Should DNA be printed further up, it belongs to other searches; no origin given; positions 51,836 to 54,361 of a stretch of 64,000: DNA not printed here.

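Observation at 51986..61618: Compact GHKL(MORC-like) ATPase + PLD::SNF2 helicase + 1337-aa adenine methyltransferase island: the best candidate for an undescribed R-M-like defence system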

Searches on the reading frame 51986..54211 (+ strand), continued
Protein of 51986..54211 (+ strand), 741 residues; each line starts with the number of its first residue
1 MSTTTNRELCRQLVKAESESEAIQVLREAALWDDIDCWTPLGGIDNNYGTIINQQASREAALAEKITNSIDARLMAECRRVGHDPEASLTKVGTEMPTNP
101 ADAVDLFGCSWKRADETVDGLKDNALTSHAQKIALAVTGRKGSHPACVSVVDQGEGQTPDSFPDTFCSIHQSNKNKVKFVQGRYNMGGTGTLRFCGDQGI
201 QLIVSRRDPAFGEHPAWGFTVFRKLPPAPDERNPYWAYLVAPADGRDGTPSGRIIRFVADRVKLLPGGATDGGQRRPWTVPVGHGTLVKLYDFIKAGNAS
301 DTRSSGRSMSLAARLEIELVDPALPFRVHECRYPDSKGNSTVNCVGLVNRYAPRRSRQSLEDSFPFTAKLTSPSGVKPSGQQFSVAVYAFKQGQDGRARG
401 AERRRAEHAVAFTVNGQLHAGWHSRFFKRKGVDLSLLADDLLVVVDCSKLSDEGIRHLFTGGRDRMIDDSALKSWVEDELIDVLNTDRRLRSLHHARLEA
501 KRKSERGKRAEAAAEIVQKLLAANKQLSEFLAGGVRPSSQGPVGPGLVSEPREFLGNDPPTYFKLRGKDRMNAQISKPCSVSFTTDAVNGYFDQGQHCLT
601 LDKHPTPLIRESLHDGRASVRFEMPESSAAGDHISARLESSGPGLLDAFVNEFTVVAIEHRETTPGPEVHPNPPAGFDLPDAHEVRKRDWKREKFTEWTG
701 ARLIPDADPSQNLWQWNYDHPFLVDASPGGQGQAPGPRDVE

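Call 34: fold_search(model_id=the predicted structure, library=pdb)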
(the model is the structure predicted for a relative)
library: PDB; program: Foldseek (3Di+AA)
matches with E <= 10: 1870; with E <= 0.001: 14
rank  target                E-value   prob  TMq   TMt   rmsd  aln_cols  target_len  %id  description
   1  1y4s_A                4.4e-08  1.00  0.19  0.29  14.9       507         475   12  Conformation rearrangement of heat shock protein 90 upon ADP binding (released 2005-04-19)
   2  5ix1_A                2.0e-07  1.00  0.25  0.46  11.8       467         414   10  Crystal structure of mouse Morc3 ATPase-CW cassette in complex with AMPPNP and H3K4me3 peptide (released 2016-08-17)
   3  6o1e                  3.0e-07  1.00  0.28  0.49   7.1       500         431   11  The crystal structure of human MORC3 ATPase-CW in complex with AMPPNP (released 2019-03-20)
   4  5ix2_A                3.4e-07  1.00  0.23  0.39  13.1       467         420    8  Crystal structure of mouse Morc3 ATPase-CW cassette in complex with AMPPNP and unmodified H3 peptide (released 2016-08-17)
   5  6mw7_B                3.6e-07  1.00  0.26  0.39  10.4       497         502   10  Crystal structure of ATPase module of SMCHD1 bound to ATP (released 2019-09-11)
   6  5ix2_B                3.6e-07  1.00  0.24  0.42  10.2       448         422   10  Crystal structure of mouse Morc3 ATPase-CW cassette in complex with AMPPNP and unmodified H3 peptide (released 2016-08-17)
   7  7exp_B                5.5e-07  1.00  0.26  0.34   7.6       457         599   11  Crystal structure of zebrafish TRAP1 with AMPPNP and MitoQ (released 2022-01-05)
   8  6mw7_D                1.2e-06  1.00  0.26  0.39   9.9       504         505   10  Crystal structure of ATPase module of SMCHD1 bound to ATP (released 2019-09-11)
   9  9cdh_A                1.4e-06  1.00  0.26  0.41  10.7       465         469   14  MORC2 PD mutant with DNA (released 2025-07-09)
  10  5ix1_B                4.5e-06  1.00  0.25  0.44  10.2       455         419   11  Crystal structure of mouse Morc3 ATPase-CW cassette in complex with AMPPNP and H3K4me3 peptide (released 2016-08-17)
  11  1p53_A                2.8e-04  1.00  0.09  0.27  15.5       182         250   12  The Crystal Structure of ICAM-1 D3-D5 fragment (released 2004-05-04)
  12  5wmt_B                5.4e-04  1.00  0.16  0.49   8.9       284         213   13  Structure of GRP94 N-terminal Domain bound to resorcinylic inhibitor BnIm. (released 2018-04-18)
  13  9lgg_B                7.0e-04  1.00  0.09  0.26   4.8       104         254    7  Crystal structure of the human MuSK(Ig3_Fz)/L1 peptide complex (released 2025-12-03)
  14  9lgg_C                9.2e-04  1.00  0.10  0.26   4.7       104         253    7  Crystal structure of the human MuSK(Ig3_Fz)/L1 peptide complex (released 2025-12-03)
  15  8p35_D                1.1e-03  1.00  0.09  0.51   4.7       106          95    8  Mutant human titin immunoglobulin-like 21 domain - C3575S (released 2023-11-29)
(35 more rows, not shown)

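Call 40: search_solved_structures(query=L001:12448-15627:-, max_evalue=0.01)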
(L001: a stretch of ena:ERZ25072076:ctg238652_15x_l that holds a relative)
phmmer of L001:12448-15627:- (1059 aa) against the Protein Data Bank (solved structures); distinct sequences matched with E-value up to 0.01: 43.
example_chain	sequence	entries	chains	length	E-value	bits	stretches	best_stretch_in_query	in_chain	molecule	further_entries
1z63_A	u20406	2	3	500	7.1e-07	30.8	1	234-395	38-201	Helicase of the snf2/rad54 family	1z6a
6fhs_G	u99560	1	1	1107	8.4e-07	30.5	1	233-399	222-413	Ino80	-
8oo7_G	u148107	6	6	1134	9.2e-07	30.4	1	233-399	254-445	Chromatin-remodeling ATPase Ino80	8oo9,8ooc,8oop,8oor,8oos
8atf_G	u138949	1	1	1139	9.4e-07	30.3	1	233-399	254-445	Ino80 ATPase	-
8so8_A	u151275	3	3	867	5.9e-06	27.7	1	628-756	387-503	RNA polymerase-associated protein RapA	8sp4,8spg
6bog_A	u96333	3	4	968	8.1e-06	27.3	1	628-756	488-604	RNA polymerase-associated protein RapA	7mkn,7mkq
7m8e_F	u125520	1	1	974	8.2e-06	27.2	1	628-756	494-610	RNA polymerase-associated protein RapA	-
4s20_K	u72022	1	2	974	8.4e-06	27.2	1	628-756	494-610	RNA polymerase-associated protein RapA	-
6vz4_K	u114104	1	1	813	1.8e-05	26.1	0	711-827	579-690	Nuclear protein STH1/NPS1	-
6vzg_K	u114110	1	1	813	1.8e-05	26.1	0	711-827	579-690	Nuclear protein STH1/NPS1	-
8t0l_F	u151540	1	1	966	5.3e-05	24.6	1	628-756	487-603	RNA polymerase-associated protein RapA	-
6p4f_A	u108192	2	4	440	6.4e-05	24.3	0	610-764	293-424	DNA-dependent ATPase XPBII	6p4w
5tnu_A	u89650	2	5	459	7.6e-05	24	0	610-764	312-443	DNA-dependent ATPase XPBII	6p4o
6k15_J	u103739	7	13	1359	7.8e-05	24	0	711-827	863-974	Nuclear protein STH1/NPS1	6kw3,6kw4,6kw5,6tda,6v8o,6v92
6l8n_A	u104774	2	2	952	0.0002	22.7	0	631-786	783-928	DNA repair protein RAD5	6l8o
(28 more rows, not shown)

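Call 57: search_protein_families(library=pfam, alignment_id=A3, max_evalue=0.00001)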
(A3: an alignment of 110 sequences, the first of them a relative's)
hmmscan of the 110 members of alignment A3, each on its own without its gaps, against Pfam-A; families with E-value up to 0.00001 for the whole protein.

A. member 1, L017:3453-3926:- (157 aa): 0 families

B. families by the number of members that match (of 110 scanned): 80 families (the first 25 are shown)
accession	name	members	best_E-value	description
PF00005.33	ABC_tran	4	1.1e-50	ABC transporter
PF01555.25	N6_N4_Mtase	3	1.2e-34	DNA methylase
PF13304.12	AAA_21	3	5.1e-14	AAA domain, putative AbiEii toxin, Type IV TA system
PF00474.23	SSF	2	2e-67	Sodium:solute symporter family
PF00296.26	Bac_luciferase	2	1.3e-56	Luciferase-like monooxygenase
PF00145.23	DNA_methylase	2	5.5e-52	C-5 cytosine-specific DNA methylase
PF00589.27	Phage_integrase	2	4.3e-40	Phage integrase family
PF14338.12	Mrr_N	2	4.4e-28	Mrr N-terminal domain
PF00528.27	BPD_transp_1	2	4.8e-19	Binding-protein-dependent transport system inner membrane component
PF02463.25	SMC_N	2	5.5e-10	RecF/RecN/SMC N terminal domain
PF11723.14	Aromatic_hydrox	2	3.2e-07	Homotrimeric ring hydroxylase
PF02595.20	Gly_kinase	1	1.7e-133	Glycerate kinase family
PF04206.17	MtrE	1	1.4e-128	Tetrahydromethanopterin S-methyltransferase, subunit E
PF16949.11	ABC_tran_2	1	1.4e-120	Putative ATP-binding cassette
PF18135.7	Type_ISP_C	1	6.4e-98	Type ISP C-terminal specificity domain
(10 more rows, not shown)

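Call 65: find_encoding_contigs(protein=P0013, flank=9000, max_places=1)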
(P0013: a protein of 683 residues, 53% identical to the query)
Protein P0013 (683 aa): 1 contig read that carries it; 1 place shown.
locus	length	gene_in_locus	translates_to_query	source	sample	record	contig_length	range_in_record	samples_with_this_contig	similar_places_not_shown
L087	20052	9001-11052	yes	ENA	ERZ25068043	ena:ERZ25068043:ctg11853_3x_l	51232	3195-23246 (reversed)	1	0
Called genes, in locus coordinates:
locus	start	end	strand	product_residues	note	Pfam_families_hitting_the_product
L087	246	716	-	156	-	PF13361:UvrD_C, PF13538:UvrD_C_2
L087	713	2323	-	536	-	PF00580:UvrD-helicase, PF13245:AAA_19, PF13604:AAA_30 (faint), PF13361:UvrD_C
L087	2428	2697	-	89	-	-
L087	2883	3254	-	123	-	-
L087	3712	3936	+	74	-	-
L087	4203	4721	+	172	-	-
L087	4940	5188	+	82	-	-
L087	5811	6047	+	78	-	-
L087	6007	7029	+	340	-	-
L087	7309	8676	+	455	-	PF13742:tRNA_anti_2, PF02601:Exonuc_VII_L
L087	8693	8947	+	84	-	PF02609:Exonuc_VII_S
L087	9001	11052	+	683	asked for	PF13589:HATPase_c_3 (faint)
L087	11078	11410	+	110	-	-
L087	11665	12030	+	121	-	-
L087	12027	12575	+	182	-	-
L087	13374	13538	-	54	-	-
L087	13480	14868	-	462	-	PF01555:N6_N4_Mtase (faint), PF01170:UPF0020 (faint)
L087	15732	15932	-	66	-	-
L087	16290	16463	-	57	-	-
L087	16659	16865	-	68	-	-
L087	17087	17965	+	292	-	-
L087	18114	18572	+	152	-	PF08843:AbiEii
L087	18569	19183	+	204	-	PF00239:Resolvase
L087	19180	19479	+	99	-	PF12323:HTH_OrfB_IS605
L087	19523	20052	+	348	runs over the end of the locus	PF01385:OrfB_IS605, PF07282:Cas12f1-like_TNB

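Call 66: find_encoding_contigs(protein=P0006, flank=9000, max_places=1)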
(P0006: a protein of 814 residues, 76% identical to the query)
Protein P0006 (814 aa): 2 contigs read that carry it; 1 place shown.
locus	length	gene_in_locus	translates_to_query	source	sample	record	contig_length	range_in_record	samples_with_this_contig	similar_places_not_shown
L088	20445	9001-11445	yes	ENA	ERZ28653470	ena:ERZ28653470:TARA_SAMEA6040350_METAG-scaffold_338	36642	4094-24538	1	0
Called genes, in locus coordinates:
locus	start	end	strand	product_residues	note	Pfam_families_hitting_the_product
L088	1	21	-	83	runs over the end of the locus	PF01927:Mut7-C (weak), PF18478:PIN_10, PF18480:DUF5615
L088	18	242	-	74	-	PF04255:DUF433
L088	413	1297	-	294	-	PF02219:MTHFR (weak)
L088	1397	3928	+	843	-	PF01266:DAO, PF16350:FAO_M, PF01571:GCV_T, PF08669:GCV_T_C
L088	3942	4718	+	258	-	PF01012:ETF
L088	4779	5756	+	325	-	PF01012:ETF, PF00766:ETF_alpha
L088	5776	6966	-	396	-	PF01139:RtcB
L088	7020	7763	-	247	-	PF01022:HTH_5 (weak), PF09339:HTH_IclR, PF25213:HVO_A0261_N, PF01614:IclR_C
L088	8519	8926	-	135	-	PF04828:GFA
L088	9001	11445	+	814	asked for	-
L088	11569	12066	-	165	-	-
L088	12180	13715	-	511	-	PF06253:MTTB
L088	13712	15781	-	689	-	PF00111:Fer2 (weak), PF17650:RACo_linker, PF17651:Raco_middle, PF14574:RACo_C_ter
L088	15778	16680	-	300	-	PF00809:Pterin_bind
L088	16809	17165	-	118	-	PF13769:Virulence_fact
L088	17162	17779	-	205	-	PF07796:DUF1638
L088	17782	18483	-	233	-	PF02607:B12-binding_2, PF02310:B12-binding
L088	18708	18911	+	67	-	-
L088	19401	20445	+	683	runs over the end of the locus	PF00041:fn3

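Call 67: find_encoding_contigs(protein=P0012, flank=9000, max_places=1)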
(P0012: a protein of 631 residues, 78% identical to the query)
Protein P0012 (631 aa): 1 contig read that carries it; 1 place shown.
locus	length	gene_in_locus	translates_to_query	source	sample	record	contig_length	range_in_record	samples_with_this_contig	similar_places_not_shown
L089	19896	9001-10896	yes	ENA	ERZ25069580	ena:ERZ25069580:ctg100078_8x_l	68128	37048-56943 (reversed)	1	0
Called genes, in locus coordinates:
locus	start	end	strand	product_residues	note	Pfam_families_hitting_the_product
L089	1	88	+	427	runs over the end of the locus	PF02661:Fic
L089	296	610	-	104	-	PF09313:TehB-like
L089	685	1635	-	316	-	PF09572:RE_XamI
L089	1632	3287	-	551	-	PF02384:N6_Mtase (weak), PF22837:M_Eco57I_C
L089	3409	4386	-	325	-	PF00924:MS_channel_2nd, PF21082:MS_channel_3rd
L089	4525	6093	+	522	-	PF00501:AMP-binding, PF13193:AMP-binding_C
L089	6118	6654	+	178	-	-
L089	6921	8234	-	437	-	PF02720:DUF222, PF01844:HNH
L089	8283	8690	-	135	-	PF04828:GFA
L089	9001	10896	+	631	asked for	-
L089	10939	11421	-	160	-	-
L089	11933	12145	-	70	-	-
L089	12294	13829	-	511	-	PF06253:MTTB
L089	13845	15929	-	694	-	PF00111:Fer2, PF17650:RACo_linker, PF17651:Raco_middle, PF14574:RACo_C_ter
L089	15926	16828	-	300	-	PF00809:Pterin_bind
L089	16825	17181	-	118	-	PF13769:Virulence_fact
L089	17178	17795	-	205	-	PF07796:DUF1638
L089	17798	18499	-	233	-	PF02607:B12-binding_2, PF02310:B12-binding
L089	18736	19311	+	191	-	-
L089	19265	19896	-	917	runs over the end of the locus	PF00082:Peptidase_S8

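Call 68: find_homologous_proteins(query=L001:12451-15627:-)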
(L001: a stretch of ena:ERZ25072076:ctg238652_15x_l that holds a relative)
Query L001:12451-15627:- (1059 aa): 1620 proteins with E <= 0.001 among 8000 candidates; the best 120 are listed.
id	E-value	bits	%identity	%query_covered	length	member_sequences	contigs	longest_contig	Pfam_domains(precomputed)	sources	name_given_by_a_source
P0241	0.0e+0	2392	100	100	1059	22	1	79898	PF00176.30,PF13091.13,PF00271.38,PF04851.22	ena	-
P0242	0.0e+0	2286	96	100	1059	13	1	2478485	PF00176.30,PF13091.13,PF00271.38,PF04851.22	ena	-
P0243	0.0e+0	2044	86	100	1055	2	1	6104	PF00270.36,PF00176.30,PF13091.13,PF00271.38,PF04851.22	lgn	-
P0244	0.0e+0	2044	85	100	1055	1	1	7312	PF00176.30,PF13091.13,PF00271.38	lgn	-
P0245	0.0e+0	2044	85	100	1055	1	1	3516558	PF00176.30,PF13091.13,PF00271.38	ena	-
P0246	0.0e+0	2038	86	100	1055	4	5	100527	PF00176.30,PF13091.13,PF00271.38,PF04851.22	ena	-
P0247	0.0e+0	2033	85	100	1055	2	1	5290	PF00176.30,PF13091.13,PF00271.38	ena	-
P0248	0.0e+0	2026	85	100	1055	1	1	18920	PF00176.30,PF13091.13,PF00271.38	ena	-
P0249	0.0e+0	2024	84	100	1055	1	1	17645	PF00176.30,PF13091.13,PF00271.38,PF04851.22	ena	-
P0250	0.0e+0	2024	85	99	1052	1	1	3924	PF00176.30,PF13091.13,PF00271.38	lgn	-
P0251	0.0e+0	2018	84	100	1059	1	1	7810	PF00176.30,PF13091.13,PF00271.38,PF04851.22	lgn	-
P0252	0.0e+0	2013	84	100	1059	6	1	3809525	PF00176.30,PF13091.13,PF00271.38,PF04851.22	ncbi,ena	-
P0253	0.0e+0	1954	81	100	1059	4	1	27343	PF00176.30,PF13091.13,PF00271.38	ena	-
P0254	0.0e+0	1910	80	100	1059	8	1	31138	PF00176.30,PF13091.13,PF00271.38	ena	-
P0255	0.0e+0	1873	79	99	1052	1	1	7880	PF00270.36,PF00176.30,PF13091.13,PF00271.38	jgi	-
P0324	0.0e+0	1446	62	99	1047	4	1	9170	PF00270.36,PF00176.30,PF13091.13,PF00271.38,PF09848.16,PF04851.22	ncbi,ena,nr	ncbi:MAG: DUF2075 domain-containing protein [Gammaproteobacteria bacterium]|nr:DUF2075 domain-contai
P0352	0.0e+0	1415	61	99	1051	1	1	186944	PF00270.36,PF00176.30,PF13091.13,PF00271.38,PF04851.22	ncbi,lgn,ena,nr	ncbi:MAG: helicase-related protein [Gemmatimonadota bacterium]|nr:helicase-related protein [Gemmatim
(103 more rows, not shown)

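Call 76: search_protein_families(library=pfam, proteins=[L001:11411-12451:+, L011:8727-9938:+, L024:8880-10004:+, L046:1967-3214:+, L071:9140-9961:+, L082:9030-9959:+, L044:12546-13439:+], max_evalue=1)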
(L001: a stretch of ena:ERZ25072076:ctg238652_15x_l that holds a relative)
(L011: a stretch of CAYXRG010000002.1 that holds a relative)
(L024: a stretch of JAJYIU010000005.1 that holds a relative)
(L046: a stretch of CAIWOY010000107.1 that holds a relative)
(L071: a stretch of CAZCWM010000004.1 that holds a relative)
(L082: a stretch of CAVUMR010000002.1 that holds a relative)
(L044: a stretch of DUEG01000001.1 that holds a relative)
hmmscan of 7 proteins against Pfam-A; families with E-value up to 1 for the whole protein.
L001:11411-12451:+ (346 aa): 1 family
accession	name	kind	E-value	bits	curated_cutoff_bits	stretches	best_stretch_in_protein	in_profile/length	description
PF23421.1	DUF7109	-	0.033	14.8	27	1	177-237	43-109/151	Family of unknown function (DUF7109)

L011:8727-9938:+ (403 aa): 3 families
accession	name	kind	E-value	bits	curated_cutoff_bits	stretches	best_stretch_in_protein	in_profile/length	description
PF07848.18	PaaX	-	0.0011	19.6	24.8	1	360-387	43-70/70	PaaX-like protein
PF03693.20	ParD_antitoxin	-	0.17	12.8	21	0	32-63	17-48/81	Bacterial antitoxin of ParD toxin-antitoxin type II system and RHH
PF07381.18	EarA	-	0.17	12.2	22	1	365-392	60-88/90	EarA-like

L024:8880-10004:+ (374 aa): 2 families
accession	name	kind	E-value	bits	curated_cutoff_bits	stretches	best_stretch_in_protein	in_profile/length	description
PF24596.1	DUF7620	-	0.014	16.4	27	1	156-182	34-60/69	Family of unknown function (DUF7620)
PF24434.1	DUF7557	-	0.12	12.3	25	1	9-23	4-18/45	Family of unknown function (DUF7557)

L046:1967-3214:+ (415 aa): 0 families

L071:9140-9961:+ (273 aa): 0 families

L082:9030-9959:+ (309 aa): 2 families
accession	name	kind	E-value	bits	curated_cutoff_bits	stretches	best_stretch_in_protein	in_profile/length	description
PF14338.12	Mrr_N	-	2.4e-10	40.9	29.5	1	219-304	3-86/87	Mrr N-terminal domain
PF17206.9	SeqA_N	-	0.0014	18.3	23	1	141-172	3-34/36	SeqA protein N-terminal domain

L044:12546-13439:+ (297 aa): 4 families
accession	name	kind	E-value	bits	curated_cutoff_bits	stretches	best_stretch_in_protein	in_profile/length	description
PF14338.12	Mrr_N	-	9.6e-18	64.6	29.5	1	103-187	5-86/87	Mrr N-terminal domain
PF08581.15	Tup_N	-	0.03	15.1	28.7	1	16-79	6-67/77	Tup N-terminal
PF00561.26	Abhydrolase_1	-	0.07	13.2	25.8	1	117-200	107-193/245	alpha/beta hydrolase fold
PF18645.6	DUF5631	-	0.088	13.6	25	1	239-291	11-64/96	Family of unknown function (DUF5631)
